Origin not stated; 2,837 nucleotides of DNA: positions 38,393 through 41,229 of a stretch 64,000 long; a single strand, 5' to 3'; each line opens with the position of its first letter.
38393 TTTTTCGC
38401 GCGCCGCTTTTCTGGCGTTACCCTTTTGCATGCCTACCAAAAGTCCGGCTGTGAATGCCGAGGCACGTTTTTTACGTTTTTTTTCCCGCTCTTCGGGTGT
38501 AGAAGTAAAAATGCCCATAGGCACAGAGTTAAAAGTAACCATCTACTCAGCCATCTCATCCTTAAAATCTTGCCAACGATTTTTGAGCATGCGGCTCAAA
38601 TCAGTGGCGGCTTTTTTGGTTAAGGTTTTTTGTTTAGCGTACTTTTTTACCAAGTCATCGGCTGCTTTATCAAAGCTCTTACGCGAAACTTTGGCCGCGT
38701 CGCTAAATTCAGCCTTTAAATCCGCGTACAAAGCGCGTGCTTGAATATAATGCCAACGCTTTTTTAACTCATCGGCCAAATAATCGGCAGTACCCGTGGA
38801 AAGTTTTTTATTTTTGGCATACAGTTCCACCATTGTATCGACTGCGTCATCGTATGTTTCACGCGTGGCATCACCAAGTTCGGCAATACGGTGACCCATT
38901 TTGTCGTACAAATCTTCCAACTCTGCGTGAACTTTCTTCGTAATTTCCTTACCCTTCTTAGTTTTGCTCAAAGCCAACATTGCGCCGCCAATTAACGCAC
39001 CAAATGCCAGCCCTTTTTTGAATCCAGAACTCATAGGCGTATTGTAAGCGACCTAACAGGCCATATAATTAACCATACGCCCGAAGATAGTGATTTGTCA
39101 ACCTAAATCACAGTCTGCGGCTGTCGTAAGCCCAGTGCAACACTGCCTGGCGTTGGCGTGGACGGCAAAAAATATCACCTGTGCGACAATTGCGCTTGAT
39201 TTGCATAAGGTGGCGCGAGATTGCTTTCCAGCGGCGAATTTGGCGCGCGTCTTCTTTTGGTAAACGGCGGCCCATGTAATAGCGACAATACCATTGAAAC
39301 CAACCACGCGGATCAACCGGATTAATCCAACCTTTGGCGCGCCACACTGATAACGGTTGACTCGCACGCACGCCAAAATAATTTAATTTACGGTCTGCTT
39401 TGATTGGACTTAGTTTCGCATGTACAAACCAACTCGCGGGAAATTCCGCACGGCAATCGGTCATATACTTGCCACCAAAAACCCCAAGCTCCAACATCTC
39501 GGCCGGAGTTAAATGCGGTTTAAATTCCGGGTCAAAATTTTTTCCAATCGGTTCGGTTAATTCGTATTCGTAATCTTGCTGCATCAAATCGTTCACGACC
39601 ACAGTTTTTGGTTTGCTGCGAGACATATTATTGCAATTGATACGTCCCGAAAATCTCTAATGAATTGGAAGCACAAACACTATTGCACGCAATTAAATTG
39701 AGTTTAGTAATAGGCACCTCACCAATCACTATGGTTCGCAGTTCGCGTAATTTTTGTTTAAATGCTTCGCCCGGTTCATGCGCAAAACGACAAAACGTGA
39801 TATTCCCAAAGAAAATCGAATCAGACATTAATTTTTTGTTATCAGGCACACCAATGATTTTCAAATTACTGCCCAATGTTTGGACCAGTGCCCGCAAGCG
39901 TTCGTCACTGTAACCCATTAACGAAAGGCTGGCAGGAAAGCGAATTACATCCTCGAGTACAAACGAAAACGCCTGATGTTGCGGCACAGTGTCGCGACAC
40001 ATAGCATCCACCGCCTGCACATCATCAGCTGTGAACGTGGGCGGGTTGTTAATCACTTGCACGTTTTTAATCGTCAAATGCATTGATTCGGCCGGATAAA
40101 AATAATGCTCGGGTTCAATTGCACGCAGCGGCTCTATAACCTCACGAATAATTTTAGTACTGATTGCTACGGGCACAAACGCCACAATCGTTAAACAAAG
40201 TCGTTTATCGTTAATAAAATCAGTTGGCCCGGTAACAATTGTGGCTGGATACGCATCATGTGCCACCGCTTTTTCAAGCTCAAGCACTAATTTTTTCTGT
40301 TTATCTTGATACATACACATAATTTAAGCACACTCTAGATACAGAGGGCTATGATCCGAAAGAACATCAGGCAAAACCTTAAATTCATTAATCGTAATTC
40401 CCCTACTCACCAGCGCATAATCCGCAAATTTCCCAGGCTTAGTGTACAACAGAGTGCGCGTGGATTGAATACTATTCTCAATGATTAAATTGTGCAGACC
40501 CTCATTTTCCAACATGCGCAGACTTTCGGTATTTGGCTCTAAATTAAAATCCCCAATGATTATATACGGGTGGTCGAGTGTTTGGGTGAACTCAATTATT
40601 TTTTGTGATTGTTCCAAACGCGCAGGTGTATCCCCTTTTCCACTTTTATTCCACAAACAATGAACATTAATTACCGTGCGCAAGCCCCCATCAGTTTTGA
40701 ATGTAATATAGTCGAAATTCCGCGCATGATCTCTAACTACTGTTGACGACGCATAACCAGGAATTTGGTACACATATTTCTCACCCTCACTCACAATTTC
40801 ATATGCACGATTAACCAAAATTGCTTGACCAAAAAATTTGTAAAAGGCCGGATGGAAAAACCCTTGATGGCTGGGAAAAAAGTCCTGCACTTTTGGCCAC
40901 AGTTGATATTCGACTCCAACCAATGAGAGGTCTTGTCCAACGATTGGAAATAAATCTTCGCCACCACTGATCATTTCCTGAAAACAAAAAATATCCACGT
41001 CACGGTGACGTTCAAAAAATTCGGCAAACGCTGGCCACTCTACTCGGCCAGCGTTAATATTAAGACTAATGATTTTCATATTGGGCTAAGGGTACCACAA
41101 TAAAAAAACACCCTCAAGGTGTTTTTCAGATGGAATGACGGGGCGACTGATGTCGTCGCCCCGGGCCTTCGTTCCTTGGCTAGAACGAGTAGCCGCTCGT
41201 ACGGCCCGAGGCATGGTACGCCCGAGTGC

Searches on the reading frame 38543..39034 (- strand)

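Call 18: search_protein_families(library=pfam, proteins=[window:38543-39034:-], max_evalue=0.01)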
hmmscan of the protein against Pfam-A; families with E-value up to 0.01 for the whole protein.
window:38543-39034:- (163 aa): 4 families
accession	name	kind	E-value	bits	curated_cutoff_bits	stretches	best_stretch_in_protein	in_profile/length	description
PF14842.11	FliG_N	-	1.1e-05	26.4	25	1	28-108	16-97/104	FliG N-terminal domain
PF12732.12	YtxH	-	1.3e-05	26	37.5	0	7-71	2-62/71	YtxH-like protein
PF00046.35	Homeodomain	-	0.0048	17.1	22.9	0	125-151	12-38/57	Homeodomain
PF24564.1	DUF7605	-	0.0055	17.1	27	0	29-100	48-118/183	Domain of unknown function (DUF7605)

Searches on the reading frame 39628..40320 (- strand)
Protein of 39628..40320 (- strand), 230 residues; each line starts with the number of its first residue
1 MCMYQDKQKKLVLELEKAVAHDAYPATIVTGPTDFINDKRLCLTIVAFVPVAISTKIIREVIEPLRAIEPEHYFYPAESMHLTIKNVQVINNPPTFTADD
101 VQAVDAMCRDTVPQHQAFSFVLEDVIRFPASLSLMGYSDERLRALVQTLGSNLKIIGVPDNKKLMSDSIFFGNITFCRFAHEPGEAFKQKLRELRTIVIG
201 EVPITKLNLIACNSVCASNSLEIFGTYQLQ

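Call 18: search_protein_families(library=pfam, proteins=[window:39628-40320:-], max_evalue=0.01)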
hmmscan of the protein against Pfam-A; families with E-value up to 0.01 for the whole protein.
window:39628-40320:- (230 aa): 1 family
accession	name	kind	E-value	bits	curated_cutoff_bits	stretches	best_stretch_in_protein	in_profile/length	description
PF13563.12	2_5_RNA_ligase2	-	0.0037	17.8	27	1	60-154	8-96/152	2'-5' RNA ligase superfamily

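Call 42: search_protein_families(library=padloc, proteins=[window:39628-40320:-], max_evalue=0.1)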
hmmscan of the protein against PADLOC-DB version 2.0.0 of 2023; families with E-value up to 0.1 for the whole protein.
window:39628-40320:- (230 aa): 0 families

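Call 44: search_protein_families(library=ncbifam, proteins=[window:39628-40320:-], max_evalue=1)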
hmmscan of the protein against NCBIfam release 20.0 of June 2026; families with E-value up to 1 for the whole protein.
window:39628-40320:- (230 aa): 1 family
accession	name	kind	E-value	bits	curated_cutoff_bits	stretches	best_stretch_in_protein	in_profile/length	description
TIGR02258.1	2_5_ligase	equivalog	0.0041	17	65.7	1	48-211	4-162/180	RNA 2',3'-cyclic phosphodiesterase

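Call 58: find_homologous_proteins(query=window:39628-40320:-, max_evalue=0.001)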
Query window:39628-40320:- (230 aa): 66 proteins with E <= 0.001 among 422 candidates.
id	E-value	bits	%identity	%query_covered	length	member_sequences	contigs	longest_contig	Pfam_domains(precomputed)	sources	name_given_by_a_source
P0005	1.1e-146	504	100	99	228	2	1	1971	-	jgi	jgi:2'-5' RNA ligase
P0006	1.6e-109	383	75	99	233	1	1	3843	-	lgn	-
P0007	2.4e-84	301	60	99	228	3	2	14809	-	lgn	-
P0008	2.9e-84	300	60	99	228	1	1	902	-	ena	-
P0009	2.1e-76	275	58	94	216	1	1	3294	-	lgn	-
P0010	3.0e-69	251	51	98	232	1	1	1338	-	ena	-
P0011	5.0e-69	250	49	99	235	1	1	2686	-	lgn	-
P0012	1.7e-68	249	50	98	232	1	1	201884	-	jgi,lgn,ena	-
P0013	1.7e-66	242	48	99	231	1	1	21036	-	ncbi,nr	ncbi:MAG: hypothetical protein PHP25_01905 [Candidatus Moranbacteria bacterium]|nr:hypothetical prot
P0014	1.7e-66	242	49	98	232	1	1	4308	-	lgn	-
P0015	3.0e-66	241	49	99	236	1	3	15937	-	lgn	-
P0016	1.5e-65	239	47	99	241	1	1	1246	-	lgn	-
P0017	2.8e-65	238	48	99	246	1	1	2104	-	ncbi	-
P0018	4.6e-65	238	49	97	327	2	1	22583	-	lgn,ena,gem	-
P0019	5.9e-65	237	49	98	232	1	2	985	-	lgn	-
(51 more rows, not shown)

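Call 59: find_encoding_contigs(protein=P0006, flank=4000, max_places=4)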
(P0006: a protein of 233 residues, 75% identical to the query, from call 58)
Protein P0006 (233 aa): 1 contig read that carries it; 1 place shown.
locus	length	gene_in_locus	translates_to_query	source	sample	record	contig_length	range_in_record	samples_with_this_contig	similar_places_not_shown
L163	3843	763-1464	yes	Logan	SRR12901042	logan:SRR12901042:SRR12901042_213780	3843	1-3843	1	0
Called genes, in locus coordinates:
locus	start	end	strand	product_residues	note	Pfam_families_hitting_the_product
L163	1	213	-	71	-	?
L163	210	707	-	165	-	PF03449:GreA_GreB_N, PF01272:GreA_GreB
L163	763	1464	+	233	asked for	-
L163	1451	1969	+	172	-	-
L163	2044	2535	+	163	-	-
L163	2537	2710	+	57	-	-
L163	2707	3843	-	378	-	?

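Call 60: find_encoding_contigs(protein=P0007, flank=4000, max_places=4)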
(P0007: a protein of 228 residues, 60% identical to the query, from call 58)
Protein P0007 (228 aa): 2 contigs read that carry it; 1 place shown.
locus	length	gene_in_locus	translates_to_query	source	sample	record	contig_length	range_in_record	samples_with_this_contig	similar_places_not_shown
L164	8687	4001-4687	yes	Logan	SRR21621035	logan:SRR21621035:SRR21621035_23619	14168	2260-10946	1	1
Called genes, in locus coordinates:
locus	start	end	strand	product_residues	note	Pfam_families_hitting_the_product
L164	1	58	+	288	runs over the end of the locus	PF10648:Gmad2, PF10646:Germane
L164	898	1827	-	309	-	PF00657:Lipase_GDSL, PF13472:Lipase_GDSL_2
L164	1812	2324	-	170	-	PF03449:GreA_GreB_N, PF01272:GreA_GreB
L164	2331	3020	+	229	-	-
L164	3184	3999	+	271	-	PF23023:Anti-Pycsar_Apyc1, PF00753:Lactamase_B, PF12706:Lactamase_B_2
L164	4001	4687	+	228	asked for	-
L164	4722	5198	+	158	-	-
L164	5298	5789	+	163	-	-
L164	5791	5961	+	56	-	-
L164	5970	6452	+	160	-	-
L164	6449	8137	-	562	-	PF00664:ABC_membrane, PF00005:ABC_tran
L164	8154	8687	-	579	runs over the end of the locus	PF00664:ABC_membrane, PF00005:ABC_tran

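Call 61: find_encoding_contigs(protein=P0009, flank=4000, max_places=4)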
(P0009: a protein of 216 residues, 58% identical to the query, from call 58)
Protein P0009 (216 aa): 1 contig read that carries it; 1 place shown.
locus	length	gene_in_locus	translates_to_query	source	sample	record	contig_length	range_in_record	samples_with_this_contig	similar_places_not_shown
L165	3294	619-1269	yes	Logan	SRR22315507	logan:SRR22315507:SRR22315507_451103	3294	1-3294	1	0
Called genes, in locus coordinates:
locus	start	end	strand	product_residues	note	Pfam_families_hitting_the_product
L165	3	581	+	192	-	?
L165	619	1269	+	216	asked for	-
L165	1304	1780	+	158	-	-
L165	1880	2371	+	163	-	-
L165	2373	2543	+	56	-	-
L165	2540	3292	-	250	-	?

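Call 87: find_encoding_contigs(protein=P0012, flank=4000, max_places=3)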
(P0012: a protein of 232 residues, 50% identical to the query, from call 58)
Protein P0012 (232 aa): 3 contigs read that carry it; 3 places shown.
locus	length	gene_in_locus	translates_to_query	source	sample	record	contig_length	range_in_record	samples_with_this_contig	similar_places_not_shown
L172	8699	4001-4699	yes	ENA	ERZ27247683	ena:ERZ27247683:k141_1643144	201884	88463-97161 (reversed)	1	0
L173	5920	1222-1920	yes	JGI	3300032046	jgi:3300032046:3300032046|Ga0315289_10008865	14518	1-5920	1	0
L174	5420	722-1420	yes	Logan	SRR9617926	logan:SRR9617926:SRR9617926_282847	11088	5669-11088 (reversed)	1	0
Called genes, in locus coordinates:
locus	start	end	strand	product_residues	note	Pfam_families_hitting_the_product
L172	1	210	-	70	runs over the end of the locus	-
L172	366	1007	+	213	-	-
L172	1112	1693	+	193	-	-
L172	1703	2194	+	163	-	PF00293:NUDIX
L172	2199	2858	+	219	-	-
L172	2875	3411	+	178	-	PF01725:Ham1p_like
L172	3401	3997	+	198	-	PF02545:Maf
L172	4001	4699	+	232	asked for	-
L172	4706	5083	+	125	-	PF01641:SelR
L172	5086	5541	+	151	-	PF00293:NUDIX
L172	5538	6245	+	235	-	PF09360:zf-CDGSH, PF06902:Fer4_19, PF09360:zf-CDGSH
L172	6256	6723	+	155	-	PF12641:Flavodoxin_3, PF12724:Flavodoxin_5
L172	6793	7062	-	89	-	PF24043:DUF7352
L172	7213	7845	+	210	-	PF09335:VTT_dom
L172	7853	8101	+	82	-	PF14242:DUF4342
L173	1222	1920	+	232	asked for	-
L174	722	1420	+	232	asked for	-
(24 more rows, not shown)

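Call 88: find_encoding_contigs(protein=P0015, flank=4000, max_places=3)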
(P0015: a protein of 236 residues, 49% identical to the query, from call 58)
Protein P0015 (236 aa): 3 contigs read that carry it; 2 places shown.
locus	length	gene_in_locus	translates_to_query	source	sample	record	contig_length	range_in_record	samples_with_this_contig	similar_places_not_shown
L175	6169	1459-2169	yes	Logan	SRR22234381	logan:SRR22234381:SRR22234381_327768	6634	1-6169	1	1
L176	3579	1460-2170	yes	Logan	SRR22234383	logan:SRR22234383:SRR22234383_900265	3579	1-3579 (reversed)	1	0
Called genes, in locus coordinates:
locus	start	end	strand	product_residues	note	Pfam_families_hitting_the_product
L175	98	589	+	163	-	PF00293:NUDIX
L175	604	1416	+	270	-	PF13489:Methyltransf_23, PF00398:RrnaAD (weak), PF05175:MTS (weak), PF13847:Methyltransf_31, PF08241:Methyltransf_11, PF08242:Methyltransf_12, PF13649:Methyltransf_25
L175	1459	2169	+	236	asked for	-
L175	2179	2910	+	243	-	PF05875:Ceramidase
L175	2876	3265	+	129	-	PF01641:SelR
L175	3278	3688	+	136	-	-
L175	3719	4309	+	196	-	PF01725:Ham1p_like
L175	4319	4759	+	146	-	PF00293:NUDIX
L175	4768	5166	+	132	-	PF00293:NUDIX, PF13869:NUDIX_2 (weak)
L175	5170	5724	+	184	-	PF01966:HD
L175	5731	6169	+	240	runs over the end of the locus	PF09360:zf-CDGSH, PF06902:Fer4_19 (weak), PF09360:zf-CDGSH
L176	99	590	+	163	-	PF00293:NUDIX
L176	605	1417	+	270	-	PF13489:Methyltransf_23, PF00398:RrnaAD (weak), PF05175:MTS (weak), PF13847:Methyltransf_31, PF08241:Methyltransf_11, PF08242:Methyltransf_12, PF13649:Methyltransf_25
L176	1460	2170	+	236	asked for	-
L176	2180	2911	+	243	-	PF05875:Ceramidase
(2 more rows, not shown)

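Call 89: find_encoding_contigs(protein=P0014, flank=4000, max_places=3)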
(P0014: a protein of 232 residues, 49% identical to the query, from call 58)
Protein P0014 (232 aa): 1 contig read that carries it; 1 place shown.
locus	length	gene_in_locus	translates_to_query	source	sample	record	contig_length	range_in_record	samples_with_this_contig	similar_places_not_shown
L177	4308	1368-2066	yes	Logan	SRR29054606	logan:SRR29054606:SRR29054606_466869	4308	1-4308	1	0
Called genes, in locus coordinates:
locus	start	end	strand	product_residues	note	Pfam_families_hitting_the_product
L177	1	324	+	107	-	?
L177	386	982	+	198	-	PF02545:Maf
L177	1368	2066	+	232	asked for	-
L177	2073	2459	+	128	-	PF01641:SelR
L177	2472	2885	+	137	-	-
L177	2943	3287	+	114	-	PF00293:NUDIX, PF13869:NUDIX_2 (weak)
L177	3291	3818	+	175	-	PF01966:HD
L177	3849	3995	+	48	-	-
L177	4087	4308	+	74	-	?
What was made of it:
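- Tried and rejected: The 2H-like gene sits in nucleotide house-cleaning clusters in more distant relatives (calls 87-89).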

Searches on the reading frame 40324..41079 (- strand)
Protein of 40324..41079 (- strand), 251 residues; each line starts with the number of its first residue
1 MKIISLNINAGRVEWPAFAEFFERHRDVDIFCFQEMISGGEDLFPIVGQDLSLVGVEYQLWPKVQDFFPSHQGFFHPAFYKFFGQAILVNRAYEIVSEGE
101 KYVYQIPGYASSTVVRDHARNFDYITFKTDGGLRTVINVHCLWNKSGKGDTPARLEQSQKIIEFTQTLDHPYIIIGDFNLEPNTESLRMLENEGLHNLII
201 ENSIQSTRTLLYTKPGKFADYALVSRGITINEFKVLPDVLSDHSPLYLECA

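Call 18: search_protein_families(library=pfam, proteins=[window:40324-41079:-], max_evalue=0.01)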
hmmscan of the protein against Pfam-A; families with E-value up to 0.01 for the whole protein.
window:40324-41079:- (251 aa): 2 families
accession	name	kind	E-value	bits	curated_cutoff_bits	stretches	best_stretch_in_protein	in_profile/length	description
PF03372.29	Exo_endo_phos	-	1.1e-13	51.9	24.5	1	5-243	2-225/225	Endonuclease/Exonuclease/phosphatase family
PF14529.12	Exo_endo_phos_2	-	2.7e-05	24.4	27.4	1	154-246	14-116/117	Endonuclease-reverse transcriptase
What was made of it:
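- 40324..41079 (-): Downstream gene for an endonuclease/exonuclease/phosphatase (EEP) family protein, 251 aa. It is probably fed by read-through from the unit. Pfam PF03372, E = 1.1e-13 (call 18).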

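Call 19: find_encoding_contigs(protein=window:40324-41079:-, flank=3000, max_places=10)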
Protein window:40324-41079:- (251 aa): 2 contigs read that carry it; 2 places shown.
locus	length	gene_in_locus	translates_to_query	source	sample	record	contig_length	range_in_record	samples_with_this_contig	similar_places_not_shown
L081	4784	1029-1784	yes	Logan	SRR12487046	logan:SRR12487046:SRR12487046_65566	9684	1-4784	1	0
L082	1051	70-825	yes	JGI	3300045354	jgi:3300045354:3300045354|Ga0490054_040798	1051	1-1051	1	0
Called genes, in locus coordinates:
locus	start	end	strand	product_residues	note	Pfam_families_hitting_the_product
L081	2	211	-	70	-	?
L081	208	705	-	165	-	PF03449:GreA_GreB_N, PF01272:GreA_GreB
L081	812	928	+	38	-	-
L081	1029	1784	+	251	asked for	PF03372:Exo_endo_phos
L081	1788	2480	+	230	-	-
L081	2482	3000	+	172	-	-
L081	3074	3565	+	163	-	PF14842:FliG_N (faint)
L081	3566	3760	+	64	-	-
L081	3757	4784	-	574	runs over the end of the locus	PF00664:ABC_membrane, PF00005:ABC_tran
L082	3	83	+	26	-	?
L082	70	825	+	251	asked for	PF03372:Exo_endo_phos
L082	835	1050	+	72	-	?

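Call 21: find_related_loci(query=window:40324-41079:-, collection=metagenome_contigs, flank=3000)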
Query window:40324-41079:- (251 aa) in metagenome_contigs; peptide patterns used: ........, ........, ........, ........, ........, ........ (x = any residue, [..] = any of these).
218 stretches matched a pattern; 78 encode a relative of the query (tblastn E <= 1e-3); 78 distinct loci.
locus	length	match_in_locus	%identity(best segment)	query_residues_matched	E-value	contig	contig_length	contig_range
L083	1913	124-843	44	1-249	3e-62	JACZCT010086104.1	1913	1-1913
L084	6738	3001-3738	41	1-249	9e-59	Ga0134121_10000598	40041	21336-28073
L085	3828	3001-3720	41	1-249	2e-58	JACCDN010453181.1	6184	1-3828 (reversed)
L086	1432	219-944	41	1-249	5e-60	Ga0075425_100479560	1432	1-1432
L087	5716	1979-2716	40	1-249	3e-57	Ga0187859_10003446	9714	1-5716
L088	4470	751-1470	41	1-249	1e-55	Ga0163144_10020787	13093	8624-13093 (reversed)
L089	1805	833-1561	39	1-249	4e-54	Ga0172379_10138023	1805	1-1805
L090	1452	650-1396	38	1-249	8e-49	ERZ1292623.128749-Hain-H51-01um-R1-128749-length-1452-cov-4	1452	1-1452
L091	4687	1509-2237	37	1-249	9e-46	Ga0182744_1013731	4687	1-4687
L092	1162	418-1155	37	1-249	5e-48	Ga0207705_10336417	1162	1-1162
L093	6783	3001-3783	34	1-249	4e-45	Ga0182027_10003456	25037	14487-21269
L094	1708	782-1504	39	1-249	2e-44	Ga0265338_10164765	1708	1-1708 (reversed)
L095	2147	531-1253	37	1-249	5e-44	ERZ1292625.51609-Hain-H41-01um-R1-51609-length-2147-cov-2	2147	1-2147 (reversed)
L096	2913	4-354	61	133-249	3e-42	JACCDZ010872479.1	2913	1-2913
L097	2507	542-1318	34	1-249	8e-42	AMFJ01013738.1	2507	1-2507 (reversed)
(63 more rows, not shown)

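Call 42: search_protein_families(library=padloc, proteins=[window:40324-41079:-], max_evalue=0.1)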
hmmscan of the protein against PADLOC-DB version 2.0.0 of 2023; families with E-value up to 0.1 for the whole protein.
window:40324-41079:- (251 aa): 0 families

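Call 44: search_protein_families(library=ncbifam, proteins=[window:40324-41079:-], max_evalue=1)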
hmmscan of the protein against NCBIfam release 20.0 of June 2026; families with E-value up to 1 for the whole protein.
window:40324-41079:- (251 aa): 8 families
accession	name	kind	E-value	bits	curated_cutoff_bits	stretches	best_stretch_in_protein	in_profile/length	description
NF003842.0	PRK05421.1-4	equivalog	2.1e-06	27.3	144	1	136-249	147-254/259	endonuclease/exonuclease/phosphatase family protein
TIGR00195.1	exoDNase_III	equivalog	2.2e-05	24.2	182.55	1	1-36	1-35/254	exodeoxyribonuclease III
NF033681.1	ExeM_NucH_DNase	subfamily_domain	0.00073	18.5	300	1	152-226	414-492/546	ExeM/NucH family extracellular endonuclease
TIGR00633.1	xth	equivalog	0.00083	18.9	99.05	1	1-36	1-36/255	exodeoxyribonuclease III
NF011787.0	PRK15251.1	equivalog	0.005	16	189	1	137-245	155-265/271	cytolethal distending toxin subunit B family protein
NF003841.0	PRK05421.1-3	equivalog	0.0078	15.7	223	1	134-249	149-257/261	endonuclease/exonuclease/phosphatase family protein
NF003840.0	PRK05421.1-2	equivalog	0.0084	15.2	163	1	135-249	169-277/282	endonuclease/exonuclease/phosphatase family protein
NF008733.0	PRK11756.1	equivalog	0.071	12.3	280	0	1-46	1-44/269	exodeoxyribonuclease III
